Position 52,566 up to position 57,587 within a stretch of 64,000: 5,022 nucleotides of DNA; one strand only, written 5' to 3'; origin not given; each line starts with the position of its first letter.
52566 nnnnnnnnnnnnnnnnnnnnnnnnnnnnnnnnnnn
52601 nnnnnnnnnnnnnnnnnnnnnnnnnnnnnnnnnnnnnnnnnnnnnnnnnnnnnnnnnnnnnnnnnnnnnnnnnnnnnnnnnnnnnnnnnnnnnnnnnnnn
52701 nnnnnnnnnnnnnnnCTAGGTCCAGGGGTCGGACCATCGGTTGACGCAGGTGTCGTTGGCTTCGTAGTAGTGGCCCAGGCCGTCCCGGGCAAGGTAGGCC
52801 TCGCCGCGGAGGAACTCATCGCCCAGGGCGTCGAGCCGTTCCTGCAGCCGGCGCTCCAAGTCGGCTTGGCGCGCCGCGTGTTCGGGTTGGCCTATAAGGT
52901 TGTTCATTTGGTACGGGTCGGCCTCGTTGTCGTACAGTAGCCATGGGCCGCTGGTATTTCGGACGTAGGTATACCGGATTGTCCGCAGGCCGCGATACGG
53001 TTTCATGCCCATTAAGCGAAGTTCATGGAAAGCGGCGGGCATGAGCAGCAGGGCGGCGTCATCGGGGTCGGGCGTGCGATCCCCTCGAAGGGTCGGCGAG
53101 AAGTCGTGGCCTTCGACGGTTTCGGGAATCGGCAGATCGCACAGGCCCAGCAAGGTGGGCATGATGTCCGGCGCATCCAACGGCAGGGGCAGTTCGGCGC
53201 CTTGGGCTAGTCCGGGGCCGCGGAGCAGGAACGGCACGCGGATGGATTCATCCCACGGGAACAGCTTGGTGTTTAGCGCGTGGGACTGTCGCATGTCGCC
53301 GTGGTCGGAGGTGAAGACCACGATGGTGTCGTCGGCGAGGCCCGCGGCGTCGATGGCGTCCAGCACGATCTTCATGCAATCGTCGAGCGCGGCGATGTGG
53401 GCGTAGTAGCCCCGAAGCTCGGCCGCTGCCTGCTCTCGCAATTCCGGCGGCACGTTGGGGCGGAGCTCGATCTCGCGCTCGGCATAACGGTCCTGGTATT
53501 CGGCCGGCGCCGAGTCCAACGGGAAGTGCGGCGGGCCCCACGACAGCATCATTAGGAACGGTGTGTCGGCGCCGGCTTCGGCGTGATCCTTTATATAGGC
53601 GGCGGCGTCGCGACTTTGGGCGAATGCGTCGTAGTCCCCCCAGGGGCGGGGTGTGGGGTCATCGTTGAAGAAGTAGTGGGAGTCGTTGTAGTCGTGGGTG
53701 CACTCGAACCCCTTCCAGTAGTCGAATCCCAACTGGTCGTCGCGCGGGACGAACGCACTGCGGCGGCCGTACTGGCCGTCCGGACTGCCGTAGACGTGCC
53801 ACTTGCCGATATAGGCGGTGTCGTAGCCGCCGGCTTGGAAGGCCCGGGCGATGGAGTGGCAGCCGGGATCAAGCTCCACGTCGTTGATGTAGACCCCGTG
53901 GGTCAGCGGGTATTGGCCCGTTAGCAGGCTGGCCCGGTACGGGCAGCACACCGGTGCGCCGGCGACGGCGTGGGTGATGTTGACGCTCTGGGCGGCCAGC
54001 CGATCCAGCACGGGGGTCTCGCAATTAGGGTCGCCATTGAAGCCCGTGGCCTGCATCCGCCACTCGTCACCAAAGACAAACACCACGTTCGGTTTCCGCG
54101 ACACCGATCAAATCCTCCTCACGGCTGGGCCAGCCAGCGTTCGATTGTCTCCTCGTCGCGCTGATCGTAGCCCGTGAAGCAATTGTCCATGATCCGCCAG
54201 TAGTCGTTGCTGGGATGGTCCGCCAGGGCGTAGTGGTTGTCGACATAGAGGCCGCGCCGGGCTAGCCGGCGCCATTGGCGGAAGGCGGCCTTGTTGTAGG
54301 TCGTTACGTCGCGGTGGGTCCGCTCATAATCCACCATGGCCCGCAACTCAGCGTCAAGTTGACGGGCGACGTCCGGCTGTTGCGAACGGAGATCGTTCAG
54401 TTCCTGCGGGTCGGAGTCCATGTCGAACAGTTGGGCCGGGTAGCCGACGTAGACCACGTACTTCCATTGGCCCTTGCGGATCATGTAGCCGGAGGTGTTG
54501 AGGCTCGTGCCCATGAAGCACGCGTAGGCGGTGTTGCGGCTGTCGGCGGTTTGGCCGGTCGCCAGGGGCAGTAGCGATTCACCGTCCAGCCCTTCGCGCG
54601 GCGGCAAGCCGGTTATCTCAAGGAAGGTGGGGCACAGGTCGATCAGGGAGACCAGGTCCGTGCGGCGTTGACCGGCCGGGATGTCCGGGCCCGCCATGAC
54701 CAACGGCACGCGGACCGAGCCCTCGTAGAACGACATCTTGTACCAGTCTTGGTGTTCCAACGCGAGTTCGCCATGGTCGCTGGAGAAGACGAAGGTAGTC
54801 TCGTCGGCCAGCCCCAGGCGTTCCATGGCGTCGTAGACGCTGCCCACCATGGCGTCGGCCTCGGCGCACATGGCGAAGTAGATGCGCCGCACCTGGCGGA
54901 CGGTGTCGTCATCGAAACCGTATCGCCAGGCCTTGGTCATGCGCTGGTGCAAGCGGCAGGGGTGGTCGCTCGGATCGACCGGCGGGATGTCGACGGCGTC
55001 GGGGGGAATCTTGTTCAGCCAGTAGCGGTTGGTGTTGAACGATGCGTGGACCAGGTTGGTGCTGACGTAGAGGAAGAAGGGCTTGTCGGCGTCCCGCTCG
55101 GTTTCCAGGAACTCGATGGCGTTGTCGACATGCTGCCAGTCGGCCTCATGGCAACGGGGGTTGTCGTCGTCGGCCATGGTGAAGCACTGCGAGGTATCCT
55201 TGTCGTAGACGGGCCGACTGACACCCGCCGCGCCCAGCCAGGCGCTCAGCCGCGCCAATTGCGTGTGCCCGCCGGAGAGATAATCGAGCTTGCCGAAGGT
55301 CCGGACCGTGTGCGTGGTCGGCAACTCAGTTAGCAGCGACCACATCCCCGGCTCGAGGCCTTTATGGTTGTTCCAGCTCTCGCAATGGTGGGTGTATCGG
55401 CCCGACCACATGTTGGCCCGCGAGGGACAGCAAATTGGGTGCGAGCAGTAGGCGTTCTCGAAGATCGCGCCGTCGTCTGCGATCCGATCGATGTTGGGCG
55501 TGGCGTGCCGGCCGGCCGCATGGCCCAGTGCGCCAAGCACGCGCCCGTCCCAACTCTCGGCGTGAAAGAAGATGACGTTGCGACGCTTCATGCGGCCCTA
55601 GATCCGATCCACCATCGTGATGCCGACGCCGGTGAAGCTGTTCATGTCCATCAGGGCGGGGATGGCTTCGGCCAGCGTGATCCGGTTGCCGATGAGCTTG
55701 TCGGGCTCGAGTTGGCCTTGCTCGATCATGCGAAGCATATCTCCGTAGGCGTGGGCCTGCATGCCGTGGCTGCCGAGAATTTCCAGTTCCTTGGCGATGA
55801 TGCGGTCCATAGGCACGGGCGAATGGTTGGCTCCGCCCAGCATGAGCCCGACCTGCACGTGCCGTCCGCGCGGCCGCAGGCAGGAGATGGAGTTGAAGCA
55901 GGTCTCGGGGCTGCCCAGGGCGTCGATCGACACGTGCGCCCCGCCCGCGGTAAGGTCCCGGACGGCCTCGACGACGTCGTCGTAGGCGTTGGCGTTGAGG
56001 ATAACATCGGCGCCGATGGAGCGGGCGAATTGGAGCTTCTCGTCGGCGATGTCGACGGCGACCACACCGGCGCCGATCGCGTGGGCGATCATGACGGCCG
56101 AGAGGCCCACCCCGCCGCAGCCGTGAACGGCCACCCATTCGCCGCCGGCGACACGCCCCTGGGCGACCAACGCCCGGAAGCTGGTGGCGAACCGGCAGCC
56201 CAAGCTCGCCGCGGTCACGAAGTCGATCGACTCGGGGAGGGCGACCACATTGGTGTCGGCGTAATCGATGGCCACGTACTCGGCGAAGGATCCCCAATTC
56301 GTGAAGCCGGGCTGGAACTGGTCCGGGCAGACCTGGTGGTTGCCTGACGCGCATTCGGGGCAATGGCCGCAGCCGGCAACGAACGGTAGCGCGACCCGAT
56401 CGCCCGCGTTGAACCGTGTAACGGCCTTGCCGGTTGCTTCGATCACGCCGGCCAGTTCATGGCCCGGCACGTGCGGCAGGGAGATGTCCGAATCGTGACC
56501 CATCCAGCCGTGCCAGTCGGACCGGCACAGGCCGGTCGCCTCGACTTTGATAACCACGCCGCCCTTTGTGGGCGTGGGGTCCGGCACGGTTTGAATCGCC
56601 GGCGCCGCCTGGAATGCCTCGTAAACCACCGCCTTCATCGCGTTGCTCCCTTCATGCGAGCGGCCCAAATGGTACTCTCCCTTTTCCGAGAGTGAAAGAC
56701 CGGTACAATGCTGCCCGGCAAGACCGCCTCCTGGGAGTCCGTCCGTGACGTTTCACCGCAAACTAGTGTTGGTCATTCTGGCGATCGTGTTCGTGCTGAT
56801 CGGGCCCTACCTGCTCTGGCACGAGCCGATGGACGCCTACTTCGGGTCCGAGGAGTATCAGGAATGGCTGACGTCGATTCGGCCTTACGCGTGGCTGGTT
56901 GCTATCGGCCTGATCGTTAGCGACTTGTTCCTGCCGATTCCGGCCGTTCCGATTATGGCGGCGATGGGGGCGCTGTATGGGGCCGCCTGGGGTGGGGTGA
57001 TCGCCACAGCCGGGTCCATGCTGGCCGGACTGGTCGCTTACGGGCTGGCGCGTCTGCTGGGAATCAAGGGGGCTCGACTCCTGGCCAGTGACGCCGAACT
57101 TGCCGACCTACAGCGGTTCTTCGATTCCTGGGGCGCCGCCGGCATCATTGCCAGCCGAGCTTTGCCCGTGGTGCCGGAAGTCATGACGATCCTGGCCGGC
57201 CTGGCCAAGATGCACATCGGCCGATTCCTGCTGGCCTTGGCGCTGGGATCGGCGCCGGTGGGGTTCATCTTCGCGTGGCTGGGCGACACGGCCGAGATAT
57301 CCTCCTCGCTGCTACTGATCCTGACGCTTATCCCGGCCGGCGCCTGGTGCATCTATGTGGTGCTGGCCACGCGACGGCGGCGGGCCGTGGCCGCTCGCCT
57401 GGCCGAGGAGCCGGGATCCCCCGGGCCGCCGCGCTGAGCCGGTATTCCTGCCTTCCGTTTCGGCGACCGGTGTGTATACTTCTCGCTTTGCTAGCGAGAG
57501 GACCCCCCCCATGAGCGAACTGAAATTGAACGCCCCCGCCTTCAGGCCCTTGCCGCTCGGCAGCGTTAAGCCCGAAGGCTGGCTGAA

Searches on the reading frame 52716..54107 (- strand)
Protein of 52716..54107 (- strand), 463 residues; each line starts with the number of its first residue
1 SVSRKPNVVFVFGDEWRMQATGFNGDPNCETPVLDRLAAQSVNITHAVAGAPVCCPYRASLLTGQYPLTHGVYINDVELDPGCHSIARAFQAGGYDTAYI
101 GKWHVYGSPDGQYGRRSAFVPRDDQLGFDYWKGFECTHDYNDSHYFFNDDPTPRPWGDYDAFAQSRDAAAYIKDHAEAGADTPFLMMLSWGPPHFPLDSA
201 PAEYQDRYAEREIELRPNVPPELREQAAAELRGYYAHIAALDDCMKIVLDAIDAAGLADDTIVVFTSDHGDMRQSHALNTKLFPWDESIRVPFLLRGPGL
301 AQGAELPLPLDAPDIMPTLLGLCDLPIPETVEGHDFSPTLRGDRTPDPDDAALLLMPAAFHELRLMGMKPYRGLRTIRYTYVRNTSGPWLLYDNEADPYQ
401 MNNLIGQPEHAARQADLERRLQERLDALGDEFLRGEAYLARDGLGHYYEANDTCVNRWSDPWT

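Call 37: search_protein_families(library=pfam, proteins=[window:52716-54107:-], max_evalue=0.001)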
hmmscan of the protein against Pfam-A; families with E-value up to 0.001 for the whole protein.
window:52716-54107:- (463 aa): 3 families
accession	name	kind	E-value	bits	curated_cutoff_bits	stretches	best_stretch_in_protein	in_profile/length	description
PF00884.28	Sulfatase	-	1.2e-49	169.8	25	1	6-324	1-300/301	Sulfatase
PF16347.10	SGSH_C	-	2.5e-14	54.1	29.3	1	276-423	3-150/154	N-sulphoglucosamine sulphohydrolase, C-terminal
PF01663.27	Phosphodiest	-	2.2e-09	37.8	23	1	30-77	19-67/342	Type I phosphodiesterase / nucleotide pyrophosphatase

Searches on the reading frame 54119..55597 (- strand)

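Call 37: search_protein_families(library=pfam, proteins=[window:54119-55597:-], max_evalue=0.001)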
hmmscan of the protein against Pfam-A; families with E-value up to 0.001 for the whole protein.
window:54119-55597:- (492 aa): 3 families
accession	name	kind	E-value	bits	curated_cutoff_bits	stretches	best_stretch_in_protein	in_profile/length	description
PF00884.28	Sulfatase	-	2e-38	132.9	25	1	6-330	1-300/301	Sulfatase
PF16347.10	SGSH_C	-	3.3e-18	66.7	29.3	1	281-420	2-150/154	N-sulphoglucosamine sulphohydrolase, C-terminal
PF01663.27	Phosphodiest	-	2.1e-05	24.7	23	0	227-280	178-224/342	Type I phosphodiesterase / nucleotide pyrophosphatase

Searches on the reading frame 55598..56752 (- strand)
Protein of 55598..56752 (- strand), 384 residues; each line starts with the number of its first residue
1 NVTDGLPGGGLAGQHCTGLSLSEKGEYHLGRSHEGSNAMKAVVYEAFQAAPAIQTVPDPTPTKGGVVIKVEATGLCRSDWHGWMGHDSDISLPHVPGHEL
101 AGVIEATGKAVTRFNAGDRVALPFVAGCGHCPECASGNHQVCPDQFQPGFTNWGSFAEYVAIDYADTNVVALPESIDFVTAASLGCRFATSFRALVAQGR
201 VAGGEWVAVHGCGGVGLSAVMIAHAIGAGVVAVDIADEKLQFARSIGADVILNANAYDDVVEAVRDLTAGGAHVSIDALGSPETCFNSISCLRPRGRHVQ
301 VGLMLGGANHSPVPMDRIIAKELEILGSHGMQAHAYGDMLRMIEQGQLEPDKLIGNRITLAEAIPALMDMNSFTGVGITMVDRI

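Call 37: search_protein_families(library=pfam, proteins=[window:55598-56752:-], max_evalue=0.001)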
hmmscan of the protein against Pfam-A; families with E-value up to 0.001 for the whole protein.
window:55598-56752:- (384 aa): 4 families
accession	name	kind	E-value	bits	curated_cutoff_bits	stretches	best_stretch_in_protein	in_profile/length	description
PF00107.32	ADH_zinc_N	-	2.4e-32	112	31.8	1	214-344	1-128/129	Zinc-binding dehydrogenase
PF08240.17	ADH_N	-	4.8e-28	97.9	23.5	1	63-173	2-103/104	Alcohol dehydrogenase GroES-like domain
PF13602.12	ADH_zinc_N_2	-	2e-06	29.2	27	1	247-372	2-125/134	Zinc-binding dehydrogenase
PF01262.27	AlaDh_PNT_C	-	0.00072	19.5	23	0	196-260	18-86/214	Alanine dehydrogenase/PNT, C-terminal domain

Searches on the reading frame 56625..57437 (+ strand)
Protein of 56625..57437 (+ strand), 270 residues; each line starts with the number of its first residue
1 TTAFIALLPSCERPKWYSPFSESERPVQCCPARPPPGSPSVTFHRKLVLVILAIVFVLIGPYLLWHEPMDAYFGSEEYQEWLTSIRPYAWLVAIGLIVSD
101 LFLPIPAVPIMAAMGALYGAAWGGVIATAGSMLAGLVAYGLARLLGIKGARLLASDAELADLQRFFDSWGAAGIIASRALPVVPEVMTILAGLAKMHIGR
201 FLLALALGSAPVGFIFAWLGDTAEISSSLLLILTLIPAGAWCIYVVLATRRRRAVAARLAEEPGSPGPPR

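Call 37: search_protein_families(library=pfam, proteins=[window:56625-57437:+], max_evalue=0.001)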
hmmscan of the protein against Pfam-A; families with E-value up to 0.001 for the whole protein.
window:56625-57437:+ (270 aa): 1 family
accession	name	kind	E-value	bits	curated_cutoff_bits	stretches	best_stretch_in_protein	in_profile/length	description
PF09335.16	VTT_dom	-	1.2e-16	61.7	33.9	1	105-221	1-122/123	VTT domain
